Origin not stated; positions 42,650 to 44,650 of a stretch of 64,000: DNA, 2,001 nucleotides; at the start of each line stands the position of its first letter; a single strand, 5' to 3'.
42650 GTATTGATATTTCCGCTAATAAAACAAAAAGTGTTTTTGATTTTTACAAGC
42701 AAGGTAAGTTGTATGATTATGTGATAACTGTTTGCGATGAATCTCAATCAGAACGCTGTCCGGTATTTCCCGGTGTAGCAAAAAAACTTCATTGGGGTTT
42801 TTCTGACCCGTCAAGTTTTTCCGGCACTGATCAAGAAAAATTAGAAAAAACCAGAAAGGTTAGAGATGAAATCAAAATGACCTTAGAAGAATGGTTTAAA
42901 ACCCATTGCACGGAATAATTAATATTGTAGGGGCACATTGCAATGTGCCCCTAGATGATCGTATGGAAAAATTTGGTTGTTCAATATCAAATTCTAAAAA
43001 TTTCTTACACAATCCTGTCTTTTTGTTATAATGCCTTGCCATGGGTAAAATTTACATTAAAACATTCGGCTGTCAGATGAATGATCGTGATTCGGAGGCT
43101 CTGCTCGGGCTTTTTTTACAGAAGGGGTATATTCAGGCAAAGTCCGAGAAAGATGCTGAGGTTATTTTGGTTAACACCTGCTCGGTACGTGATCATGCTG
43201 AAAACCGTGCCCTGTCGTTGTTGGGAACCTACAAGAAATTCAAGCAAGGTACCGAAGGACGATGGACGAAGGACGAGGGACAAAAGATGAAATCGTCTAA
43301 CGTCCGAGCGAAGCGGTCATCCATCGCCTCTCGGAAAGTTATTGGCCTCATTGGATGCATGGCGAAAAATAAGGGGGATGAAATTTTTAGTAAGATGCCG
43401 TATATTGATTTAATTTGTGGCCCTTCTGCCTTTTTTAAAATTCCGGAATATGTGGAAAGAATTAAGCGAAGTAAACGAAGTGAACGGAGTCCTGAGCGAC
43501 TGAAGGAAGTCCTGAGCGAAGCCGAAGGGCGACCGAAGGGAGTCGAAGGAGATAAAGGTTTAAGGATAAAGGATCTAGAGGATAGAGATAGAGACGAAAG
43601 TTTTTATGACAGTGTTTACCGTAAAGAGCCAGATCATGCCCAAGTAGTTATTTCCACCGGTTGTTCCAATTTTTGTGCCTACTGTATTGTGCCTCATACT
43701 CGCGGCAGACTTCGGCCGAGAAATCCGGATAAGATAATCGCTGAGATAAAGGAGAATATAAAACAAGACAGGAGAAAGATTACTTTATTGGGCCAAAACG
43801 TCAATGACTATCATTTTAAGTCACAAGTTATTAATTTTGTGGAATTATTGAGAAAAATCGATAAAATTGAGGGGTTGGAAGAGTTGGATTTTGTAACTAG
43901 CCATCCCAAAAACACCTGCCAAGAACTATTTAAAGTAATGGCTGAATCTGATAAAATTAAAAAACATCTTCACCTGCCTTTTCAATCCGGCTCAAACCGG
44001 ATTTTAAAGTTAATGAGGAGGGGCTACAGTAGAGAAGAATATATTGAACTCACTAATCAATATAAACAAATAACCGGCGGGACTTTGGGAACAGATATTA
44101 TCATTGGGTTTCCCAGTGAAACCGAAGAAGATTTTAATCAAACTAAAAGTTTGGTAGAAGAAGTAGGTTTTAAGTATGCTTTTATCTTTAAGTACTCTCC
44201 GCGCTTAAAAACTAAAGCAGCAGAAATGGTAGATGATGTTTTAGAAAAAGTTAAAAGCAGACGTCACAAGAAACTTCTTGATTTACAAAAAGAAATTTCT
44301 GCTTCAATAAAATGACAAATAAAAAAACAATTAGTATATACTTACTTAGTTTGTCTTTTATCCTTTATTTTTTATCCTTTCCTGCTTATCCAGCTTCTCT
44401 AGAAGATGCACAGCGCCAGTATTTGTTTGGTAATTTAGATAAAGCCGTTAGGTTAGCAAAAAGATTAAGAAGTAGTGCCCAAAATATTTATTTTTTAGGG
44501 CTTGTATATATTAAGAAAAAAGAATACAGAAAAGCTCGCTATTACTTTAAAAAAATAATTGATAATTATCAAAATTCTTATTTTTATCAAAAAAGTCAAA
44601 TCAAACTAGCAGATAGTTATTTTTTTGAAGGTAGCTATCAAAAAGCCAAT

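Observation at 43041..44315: MiaB-like methylthiotransferase with two GC-rich, CGAAGG-repeat-derived in-frame insertions and no TRAM domain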

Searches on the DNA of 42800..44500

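Call 74: search_rna_families(source=window, start=42800, end=44500, threshold=evalue, max_evalue=1)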
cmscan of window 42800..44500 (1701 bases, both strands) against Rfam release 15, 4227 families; matches with E-value up to 1: 0.
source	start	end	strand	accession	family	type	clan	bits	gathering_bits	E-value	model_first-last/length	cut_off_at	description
